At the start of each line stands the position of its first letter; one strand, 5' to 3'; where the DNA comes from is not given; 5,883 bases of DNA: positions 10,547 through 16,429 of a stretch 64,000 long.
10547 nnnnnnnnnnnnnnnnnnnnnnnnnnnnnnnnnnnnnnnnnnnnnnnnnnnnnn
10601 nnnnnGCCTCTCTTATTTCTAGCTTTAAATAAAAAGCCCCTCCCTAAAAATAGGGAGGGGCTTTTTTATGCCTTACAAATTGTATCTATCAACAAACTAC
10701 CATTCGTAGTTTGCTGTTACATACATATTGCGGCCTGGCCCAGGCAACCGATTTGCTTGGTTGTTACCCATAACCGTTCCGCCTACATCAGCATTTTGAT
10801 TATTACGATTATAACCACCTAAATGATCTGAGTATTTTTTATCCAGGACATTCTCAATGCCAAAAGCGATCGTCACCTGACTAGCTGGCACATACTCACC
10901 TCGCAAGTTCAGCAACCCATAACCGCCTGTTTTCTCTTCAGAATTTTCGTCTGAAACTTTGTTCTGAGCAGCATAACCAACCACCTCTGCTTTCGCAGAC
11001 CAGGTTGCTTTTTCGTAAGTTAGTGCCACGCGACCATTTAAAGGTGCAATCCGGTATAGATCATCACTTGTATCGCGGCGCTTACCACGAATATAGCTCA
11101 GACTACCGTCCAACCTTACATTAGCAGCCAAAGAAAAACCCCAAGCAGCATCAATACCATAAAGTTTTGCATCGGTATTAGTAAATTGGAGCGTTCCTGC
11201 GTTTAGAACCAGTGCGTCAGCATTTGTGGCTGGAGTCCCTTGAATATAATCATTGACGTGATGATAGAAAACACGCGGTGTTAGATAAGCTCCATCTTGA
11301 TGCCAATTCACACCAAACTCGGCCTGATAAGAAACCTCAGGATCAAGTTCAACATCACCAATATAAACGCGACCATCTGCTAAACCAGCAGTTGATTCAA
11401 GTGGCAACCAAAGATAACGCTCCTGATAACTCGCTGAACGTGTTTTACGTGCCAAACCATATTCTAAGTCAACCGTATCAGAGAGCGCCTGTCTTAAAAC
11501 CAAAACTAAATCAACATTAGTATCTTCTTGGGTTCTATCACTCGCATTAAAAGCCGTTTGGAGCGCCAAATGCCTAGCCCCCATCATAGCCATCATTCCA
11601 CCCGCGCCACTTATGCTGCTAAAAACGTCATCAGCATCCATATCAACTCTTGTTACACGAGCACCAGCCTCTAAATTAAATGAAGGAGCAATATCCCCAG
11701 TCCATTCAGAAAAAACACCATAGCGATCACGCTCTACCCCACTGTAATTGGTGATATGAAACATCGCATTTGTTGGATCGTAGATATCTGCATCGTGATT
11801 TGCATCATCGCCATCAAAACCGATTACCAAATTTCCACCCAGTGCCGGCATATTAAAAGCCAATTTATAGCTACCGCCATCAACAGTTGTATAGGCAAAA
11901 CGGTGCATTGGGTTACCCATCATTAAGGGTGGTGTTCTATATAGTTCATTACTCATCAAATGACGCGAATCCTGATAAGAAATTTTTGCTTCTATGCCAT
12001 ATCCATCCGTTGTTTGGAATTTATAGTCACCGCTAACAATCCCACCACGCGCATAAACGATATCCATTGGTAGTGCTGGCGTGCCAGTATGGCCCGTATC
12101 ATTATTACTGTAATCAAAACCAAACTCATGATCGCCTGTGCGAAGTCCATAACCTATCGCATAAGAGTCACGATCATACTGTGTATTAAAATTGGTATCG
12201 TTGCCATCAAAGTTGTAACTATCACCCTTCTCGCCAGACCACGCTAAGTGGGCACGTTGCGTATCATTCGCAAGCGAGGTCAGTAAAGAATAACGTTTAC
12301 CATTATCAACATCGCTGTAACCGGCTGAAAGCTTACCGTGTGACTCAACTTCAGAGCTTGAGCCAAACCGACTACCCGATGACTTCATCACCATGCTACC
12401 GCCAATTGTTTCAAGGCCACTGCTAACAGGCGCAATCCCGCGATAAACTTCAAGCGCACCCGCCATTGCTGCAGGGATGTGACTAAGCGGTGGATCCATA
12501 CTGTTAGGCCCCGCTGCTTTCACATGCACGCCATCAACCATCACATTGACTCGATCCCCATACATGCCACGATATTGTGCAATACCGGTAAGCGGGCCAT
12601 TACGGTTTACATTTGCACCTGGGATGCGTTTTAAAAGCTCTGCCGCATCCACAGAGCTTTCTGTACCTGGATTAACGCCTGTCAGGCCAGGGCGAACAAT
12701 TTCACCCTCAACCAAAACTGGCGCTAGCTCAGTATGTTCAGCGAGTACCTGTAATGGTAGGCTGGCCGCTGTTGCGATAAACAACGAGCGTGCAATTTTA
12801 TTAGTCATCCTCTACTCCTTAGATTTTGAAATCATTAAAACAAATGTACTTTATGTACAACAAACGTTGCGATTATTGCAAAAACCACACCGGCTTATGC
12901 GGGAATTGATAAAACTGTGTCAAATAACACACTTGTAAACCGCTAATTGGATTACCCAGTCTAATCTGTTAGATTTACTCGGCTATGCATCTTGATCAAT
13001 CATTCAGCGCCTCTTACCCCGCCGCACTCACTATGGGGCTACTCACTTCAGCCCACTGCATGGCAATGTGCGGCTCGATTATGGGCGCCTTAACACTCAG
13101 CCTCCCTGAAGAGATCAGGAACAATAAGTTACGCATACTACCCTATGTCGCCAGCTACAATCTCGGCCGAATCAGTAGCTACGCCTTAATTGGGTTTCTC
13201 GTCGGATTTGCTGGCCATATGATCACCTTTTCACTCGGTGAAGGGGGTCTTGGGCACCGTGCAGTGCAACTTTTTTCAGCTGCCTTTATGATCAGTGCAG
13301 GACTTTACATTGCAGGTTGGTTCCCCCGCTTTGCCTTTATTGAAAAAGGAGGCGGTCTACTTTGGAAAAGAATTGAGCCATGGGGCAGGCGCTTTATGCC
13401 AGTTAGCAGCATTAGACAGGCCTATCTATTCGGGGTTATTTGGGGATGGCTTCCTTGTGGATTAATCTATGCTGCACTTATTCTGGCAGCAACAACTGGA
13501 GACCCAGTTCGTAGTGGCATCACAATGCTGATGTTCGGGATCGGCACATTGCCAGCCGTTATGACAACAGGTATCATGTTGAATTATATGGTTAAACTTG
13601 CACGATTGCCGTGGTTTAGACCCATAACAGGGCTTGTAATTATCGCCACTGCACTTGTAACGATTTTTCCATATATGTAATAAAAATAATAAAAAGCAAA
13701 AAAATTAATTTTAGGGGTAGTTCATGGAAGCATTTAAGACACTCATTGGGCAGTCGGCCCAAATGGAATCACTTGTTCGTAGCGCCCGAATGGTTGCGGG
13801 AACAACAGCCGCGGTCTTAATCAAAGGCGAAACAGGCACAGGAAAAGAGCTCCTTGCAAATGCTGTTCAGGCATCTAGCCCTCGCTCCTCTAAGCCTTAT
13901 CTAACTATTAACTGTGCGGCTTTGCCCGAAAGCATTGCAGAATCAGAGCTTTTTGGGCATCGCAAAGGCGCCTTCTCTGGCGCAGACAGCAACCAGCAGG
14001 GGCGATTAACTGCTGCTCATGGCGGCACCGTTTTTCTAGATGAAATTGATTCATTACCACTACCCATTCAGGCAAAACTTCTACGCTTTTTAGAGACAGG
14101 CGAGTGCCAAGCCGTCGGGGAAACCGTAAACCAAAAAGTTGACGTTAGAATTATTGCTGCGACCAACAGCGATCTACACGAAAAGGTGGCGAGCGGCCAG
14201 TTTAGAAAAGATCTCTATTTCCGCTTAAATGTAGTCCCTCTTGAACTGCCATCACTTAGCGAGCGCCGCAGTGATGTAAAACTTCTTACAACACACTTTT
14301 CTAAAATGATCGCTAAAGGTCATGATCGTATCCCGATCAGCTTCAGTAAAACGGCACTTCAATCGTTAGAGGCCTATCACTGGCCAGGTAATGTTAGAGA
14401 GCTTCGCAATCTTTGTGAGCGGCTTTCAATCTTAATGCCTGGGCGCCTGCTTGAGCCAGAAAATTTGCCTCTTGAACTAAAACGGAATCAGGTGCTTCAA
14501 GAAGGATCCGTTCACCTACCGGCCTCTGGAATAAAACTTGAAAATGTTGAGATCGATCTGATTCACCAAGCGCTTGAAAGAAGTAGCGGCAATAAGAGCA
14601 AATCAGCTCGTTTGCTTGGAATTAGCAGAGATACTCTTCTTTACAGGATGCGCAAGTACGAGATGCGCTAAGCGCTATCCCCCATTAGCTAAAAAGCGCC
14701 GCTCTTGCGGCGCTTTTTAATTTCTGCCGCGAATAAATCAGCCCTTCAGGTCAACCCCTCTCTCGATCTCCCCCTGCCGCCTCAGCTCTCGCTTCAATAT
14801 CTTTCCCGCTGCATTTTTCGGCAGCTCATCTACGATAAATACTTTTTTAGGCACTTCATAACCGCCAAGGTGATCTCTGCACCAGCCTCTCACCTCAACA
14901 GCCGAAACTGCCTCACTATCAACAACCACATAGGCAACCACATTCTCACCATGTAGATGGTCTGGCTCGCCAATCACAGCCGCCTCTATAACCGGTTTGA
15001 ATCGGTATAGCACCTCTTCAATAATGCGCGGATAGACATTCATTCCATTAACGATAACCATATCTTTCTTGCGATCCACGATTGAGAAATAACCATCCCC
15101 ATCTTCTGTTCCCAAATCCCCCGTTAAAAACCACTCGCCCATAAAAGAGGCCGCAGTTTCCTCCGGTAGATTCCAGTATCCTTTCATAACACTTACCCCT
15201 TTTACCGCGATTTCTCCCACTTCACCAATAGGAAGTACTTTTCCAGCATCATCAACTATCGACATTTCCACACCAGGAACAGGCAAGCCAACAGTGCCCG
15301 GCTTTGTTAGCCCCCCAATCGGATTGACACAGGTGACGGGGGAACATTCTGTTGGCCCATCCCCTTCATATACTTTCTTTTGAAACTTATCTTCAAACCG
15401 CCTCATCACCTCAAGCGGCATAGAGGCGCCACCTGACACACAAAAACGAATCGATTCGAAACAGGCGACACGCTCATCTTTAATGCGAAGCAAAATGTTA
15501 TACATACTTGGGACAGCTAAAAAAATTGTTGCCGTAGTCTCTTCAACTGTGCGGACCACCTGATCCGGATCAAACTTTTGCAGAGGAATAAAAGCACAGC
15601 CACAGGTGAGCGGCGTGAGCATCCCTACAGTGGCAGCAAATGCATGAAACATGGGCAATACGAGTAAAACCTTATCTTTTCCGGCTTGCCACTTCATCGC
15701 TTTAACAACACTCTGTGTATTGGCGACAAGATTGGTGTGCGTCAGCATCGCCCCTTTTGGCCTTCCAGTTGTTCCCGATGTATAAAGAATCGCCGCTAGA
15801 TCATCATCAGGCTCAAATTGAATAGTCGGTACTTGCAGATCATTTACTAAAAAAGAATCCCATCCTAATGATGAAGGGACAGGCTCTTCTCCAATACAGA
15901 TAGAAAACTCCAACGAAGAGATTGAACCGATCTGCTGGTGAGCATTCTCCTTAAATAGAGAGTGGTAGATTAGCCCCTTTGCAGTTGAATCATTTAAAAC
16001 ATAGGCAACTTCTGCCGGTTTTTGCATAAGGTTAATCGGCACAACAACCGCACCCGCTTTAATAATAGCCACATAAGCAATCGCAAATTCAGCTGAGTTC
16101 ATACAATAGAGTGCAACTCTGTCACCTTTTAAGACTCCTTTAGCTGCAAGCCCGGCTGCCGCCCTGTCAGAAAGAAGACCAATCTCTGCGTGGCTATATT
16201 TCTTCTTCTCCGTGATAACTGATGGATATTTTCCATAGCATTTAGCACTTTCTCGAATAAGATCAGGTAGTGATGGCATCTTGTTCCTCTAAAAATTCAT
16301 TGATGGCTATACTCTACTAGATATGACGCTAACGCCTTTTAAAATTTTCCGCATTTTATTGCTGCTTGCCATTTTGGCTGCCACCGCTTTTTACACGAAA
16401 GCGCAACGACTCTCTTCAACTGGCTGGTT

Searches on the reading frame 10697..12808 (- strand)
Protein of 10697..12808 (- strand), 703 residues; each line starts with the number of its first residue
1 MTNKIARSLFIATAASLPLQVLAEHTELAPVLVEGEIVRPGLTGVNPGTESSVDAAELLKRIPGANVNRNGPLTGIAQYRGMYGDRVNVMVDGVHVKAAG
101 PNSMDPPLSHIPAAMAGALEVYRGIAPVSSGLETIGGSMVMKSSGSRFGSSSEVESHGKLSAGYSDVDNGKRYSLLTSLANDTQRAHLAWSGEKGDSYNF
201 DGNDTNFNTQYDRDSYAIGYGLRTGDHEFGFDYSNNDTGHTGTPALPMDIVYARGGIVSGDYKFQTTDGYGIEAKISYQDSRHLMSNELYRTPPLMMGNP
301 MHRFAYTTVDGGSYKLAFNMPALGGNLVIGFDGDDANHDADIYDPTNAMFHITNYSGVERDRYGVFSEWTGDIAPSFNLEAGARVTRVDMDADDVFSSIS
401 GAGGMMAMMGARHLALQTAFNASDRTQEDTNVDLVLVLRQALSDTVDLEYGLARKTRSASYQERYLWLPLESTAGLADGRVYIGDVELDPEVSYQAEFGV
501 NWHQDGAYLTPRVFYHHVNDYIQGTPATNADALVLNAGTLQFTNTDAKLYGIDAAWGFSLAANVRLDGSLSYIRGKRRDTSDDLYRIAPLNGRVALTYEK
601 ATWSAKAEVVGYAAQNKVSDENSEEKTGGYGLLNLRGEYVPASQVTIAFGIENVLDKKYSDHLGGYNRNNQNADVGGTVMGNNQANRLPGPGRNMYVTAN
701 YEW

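Call 26: search_protein_families(library=pfam, proteins=[window:10697-12808:-], max_evalue=0.001)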
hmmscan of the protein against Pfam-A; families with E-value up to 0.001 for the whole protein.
window:10697-12808:- (703 aa): 2 families
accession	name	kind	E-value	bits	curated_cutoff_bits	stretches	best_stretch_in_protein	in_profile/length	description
PF00593.30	TonB_dep_Rec_b-barrel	-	2.9e-30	106.9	27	1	201-654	3-436/436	TonB dependent receptor-like, beta-barrel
PF07715.20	Plug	-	3.3e-11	44.1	23.9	1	52-137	22-106/107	TonB-dependent Receptor Plug Domain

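Call 52: search_protein_families(library=ncbifam, proteins=[window:10697-12808:-], max_evalue=0.001)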
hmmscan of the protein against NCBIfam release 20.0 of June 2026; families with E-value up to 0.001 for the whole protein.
window:10697-12808:- (703 aa): 10 families
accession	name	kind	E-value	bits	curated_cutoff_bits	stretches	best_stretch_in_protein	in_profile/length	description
TIGR01778.1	TonB-copper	equivalog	2.8e-60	204.8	472.45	1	53-702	15-636/637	TonB-dependent copper receptor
TIGR01786.1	TonB-hemlactrns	subfamily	1.6e-29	102.8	323.75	1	338-703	383-719/719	TonB-dependent hemoglobin/transferrin/lactoferrin family receptor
TIGR01785.1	TonB-hemin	subfamily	5.4e-26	91.2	316.85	1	477-703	454-677/677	TonB-dependent heme/hemoglobin receptor family protein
TIGR01779.1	TonB-B12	equivalog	2.5e-18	65.9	599.7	2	483-672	424-605/614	TonB-dependent vitamin B12 receptor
TIGR01783.1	TonB-siderophor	subfamily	5.5e-18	64.9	223.5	1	484-702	445-648/649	TonB-dependent siderophore receptor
NF007926.1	PRK10641.1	equivalog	3.6e-12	45.6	836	2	54-220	63-223/617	TonB-dependent vitamin B12 receptor BtuB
NF010048.1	PRK13524.1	subfamily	9.3e-11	40.9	493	1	423-702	458-743/744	FepA family TonB-dependent siderophore receptor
NF038079.1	TonB_sider_MxcH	equivalog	1.1e-09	37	925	1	50-147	146-242/792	TonB-dependent siderophore myxochelin receptor MxcH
NF038289.1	Zn_piracy_ZnuD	exception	1.2e-09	37.4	950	1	479-662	483-663/685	zinc piracy TonB-dependent receptor ZnuD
TIGR01776.1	TonB-tbp-lbp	subfamily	2.5e-06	25.7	468.8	1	441-697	651-940/946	lactoferrin/transferrin family TonB-dependent receptor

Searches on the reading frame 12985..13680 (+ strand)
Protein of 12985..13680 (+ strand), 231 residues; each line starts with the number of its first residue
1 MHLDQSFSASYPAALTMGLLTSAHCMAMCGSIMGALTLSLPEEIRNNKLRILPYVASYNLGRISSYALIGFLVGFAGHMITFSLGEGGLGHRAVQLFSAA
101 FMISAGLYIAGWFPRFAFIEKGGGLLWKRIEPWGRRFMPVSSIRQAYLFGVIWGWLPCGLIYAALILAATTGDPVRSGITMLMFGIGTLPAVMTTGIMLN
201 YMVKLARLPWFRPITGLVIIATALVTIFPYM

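Call 26: search_protein_families(library=pfam, proteins=[window:12985-13680:+], max_evalue=0.001)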
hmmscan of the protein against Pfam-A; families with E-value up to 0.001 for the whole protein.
window:12985-13680:+ (231 aa): 1 family
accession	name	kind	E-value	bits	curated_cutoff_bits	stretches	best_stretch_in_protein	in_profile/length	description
PF13386.12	DsbD_2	-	3.9e-49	167.7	24.9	1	13-223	1-197/199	Cytochrome C biogenesis protein transmembrane region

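Call 52: search_protein_families(library=ncbifam, proteins=[window:12985-13680:+], max_evalue=0.001)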
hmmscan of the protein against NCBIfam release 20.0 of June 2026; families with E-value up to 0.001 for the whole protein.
window:12985-13680:+ (231 aa): 0 families

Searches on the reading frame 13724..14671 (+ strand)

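Call 26: search_protein_families(library=pfam, proteins=[window:13724-14671:+], max_evalue=0.001)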
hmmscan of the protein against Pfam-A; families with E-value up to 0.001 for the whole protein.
window:13724-14671:+ (315 aa): 9 families
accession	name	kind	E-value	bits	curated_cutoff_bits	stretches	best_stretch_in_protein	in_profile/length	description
PF00158.32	Sigma54_activat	-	1.8e-66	223.4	20.2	1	7-173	1-167/168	Sigma-54 interaction domain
PF25601.1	AAA_lid_14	-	5e-23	81.2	27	1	180-257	2-79/87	AAA+ ATPase lid domain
PF14532.12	Sigma54_activ_2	-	1.4e-18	67.9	25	1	8-178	1-138/138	Sigma-54 interaction domain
PF02954.25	HTH_8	-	2.1e-14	53.4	22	1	272-312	2-42/42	Bacterial regulatory protein, Fis family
PF07728.20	AAA_5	-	6.8e-11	42.8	22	1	31-150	2-124/139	AAA domain (dynein-related subfamily)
PF07724.20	AAA_2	-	1.1e-06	29.2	27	1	29-156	4-132/166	AAA domain (Cdc48 subfamily)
PF00004.35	AAA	-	9.7e-06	26.5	21.2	1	31-166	1-129/131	ATPase family associated with various cellular activities (AAA)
PF01078.27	Mg_chelatase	-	1.4e-05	25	20.3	0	22-148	16-157/207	Magnesium chelatase, subunit ChlI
PF13556.12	HTH_30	-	0.00042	20.5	27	1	286-313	10-37/59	PucR C-terminal helix-turn-helix domain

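Call 52: search_protein_families(library=ncbifam, proteins=[window:13724-14671:+], max_evalue=0.001)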
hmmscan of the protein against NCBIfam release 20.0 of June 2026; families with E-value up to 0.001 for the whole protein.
window:13724-14671:+ (315 aa): 30 families (the best 25 are shown)
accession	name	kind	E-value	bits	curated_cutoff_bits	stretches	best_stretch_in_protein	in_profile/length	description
NF003451.0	PRK05022.1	equivalog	9.4e-97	324.8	476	1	5-311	190-507/512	nitric oxide reductase transcriptional regulator NorR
TIGR01817.1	nifA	equivalog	3.4e-95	319.8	528.85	1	5-255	196-445/534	nif-specific transcriptional activator NifA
NF041552.1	TF_PrdR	equivalog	1.8e-93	313.9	795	1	3-313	265-577/577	sigma-54 dependent transcriptional regulator PrdR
TIGR01818.1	ntrC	equivalog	4.6e-92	309.2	558.6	1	5-256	134-385/463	nitrogen regulation protein NR(I)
NF008469.0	PRK11361.1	equivalog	1.5e-90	304.1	714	1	6-313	144-455/461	acetoacetate metabolism transcriptional regulator AtoC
TIGR02915.1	PEP_resp_reg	equivalog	1.7e-90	304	502.6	1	3-315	137-445/445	PEP-CTERM-box response regulator transcription factor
NF007689.0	PRK10365.1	equivalog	2.6e-87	293.4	760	1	6-309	140-439/441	sigma-54-dependent response regulator transcription factor ZraR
NF038308.1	RNA_repair_RtcR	equivalog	8.5e-86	288.9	650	1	6-314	181-518/530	RNA repair transcriptional activator RtcR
TIGR02329.1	propionate_PrpR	equivalog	5.1e-83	279.5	499.2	1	5-310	212-525/526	propionate catabolism operon regulatory protein PrpR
NF011953.0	PRK15424.1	equivalog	2.5e-80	270.6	703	1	4-312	218-534/538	propionate catabolism operon regulatory protein PrpR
NF050807.1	TransRegFlbDCaul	equivalog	4.7e-80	269.6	750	1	5-313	118-439/454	sigma-54-dependent transcriptional regulator FlbD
NF041906.1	V4R_TF_MobR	exception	1.3e-78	264.8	999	1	7-312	234-544/544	phenol degradation transcriptional regulator MobR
NF041946.1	LuxO_transreg_Vib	equivalog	7.4e-78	262.4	800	1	3-309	131-457/463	quorum-sensing sigma-54 dependent transcriptional regulator LuxO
NF011695.0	PRK15115.1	equivalog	8.4e-78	262.1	763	1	6-305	136-429/445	two-component system response regulator GlrR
TIGR02974.1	phageshock_pspF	equivalog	6.6e-77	259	443.55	1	7-234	1-229/336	phage shock protein operon transcriptional activator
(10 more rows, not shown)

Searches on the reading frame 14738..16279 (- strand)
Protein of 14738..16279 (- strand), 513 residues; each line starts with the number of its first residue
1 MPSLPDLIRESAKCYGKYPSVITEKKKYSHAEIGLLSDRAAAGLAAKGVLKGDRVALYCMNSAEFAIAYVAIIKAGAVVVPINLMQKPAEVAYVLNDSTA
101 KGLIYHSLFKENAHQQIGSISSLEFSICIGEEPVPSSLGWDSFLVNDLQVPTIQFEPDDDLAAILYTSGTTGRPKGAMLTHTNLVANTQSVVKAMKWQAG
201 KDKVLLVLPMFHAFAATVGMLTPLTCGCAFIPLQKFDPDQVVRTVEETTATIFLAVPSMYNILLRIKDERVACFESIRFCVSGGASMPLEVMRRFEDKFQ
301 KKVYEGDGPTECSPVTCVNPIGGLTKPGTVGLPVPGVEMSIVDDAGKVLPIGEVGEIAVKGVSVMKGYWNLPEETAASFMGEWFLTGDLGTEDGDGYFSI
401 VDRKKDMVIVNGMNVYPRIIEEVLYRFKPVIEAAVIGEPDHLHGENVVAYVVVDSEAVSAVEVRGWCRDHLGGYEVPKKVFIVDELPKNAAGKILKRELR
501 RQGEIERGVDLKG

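Call 52: search_protein_families(library=ncbifam, proteins=[window:14738-16279:-], max_evalue=0.001)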
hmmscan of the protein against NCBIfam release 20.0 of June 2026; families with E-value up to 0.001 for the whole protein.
window:14738-16279:- (513 aa): 111 families (the best 25 are shown)
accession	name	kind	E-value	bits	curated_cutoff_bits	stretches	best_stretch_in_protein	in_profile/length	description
NF004837.0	PRK06187.1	subfamily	2.9e-144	481.2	476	1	4-502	10-521/531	long-chain-fatty-acid--CoA ligase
NF006182.0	PRK08316.1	subfamily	3.2e-119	398.8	663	1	4-502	13-516/523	fatty acyl-CoA synthetase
NF005702.0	PRK07514.1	subfamily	2.1e-110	369.5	558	1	23-502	25-499/506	malonyl-CoA synthase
NF004114.0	PRK05605.1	equivalog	4.2e-109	365.5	766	2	157-502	219-568/575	long-chain-fatty-acid--CoA ligase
NF005801.1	PRK07656.1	equivalog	2e-106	356.6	657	1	3-500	2-500/500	FadD3 family acyl-CoA ligase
NF005463.0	PRK07059.1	subfamily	1.3e-104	350.6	869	2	158-501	203-554/557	long-chain-fatty-acid--CoA ligase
NF006181.0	PRK08314.1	subfamily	1.5e-104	350.3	705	2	138-503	184-554/563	long-chain-fatty-acid--CoA ligase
NF009233.0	PRK12583.1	subfamily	6e-103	345.1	832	2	151-501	194-548/558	fatty acid CoA ligase family protein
TIGR03205.1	pimA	equivalog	1.9e-100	336.9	705.6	2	158-500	191-541/541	dicarboxylate--CoA ligase PimA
NF006523.0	PRK08974.1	equivalog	1.6e-97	327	884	2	158-503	205-553/561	long-chain-fatty-acid--CoA ligase FadD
NF005307.0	PRK06839.1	equivalog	2.8e-95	319.8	748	1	20-502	20-492/496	o-succinylbenzoate--CoA ligase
NF005220.0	PRK06710.1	equivalog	2.3e-94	316.5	1116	2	153-499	200-549/563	long-chain-fatty-acid--CoA ligase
NF052269.1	Staph_lig_FadD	equivalog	2.6e-93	313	650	1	6-501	4-491/499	long-chain-fatty-acid--CoA ligase FadD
NF004229.0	PRK05677.1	subfamily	2.9e-93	313.3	879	2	158-502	206-554/563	long-chain-fatty-acid--CoA ligase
NF005857.1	PRK07786.1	exception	1.3e-92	310.9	733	1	37-501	44-510/513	fatty-acid--CoA ligase FadD5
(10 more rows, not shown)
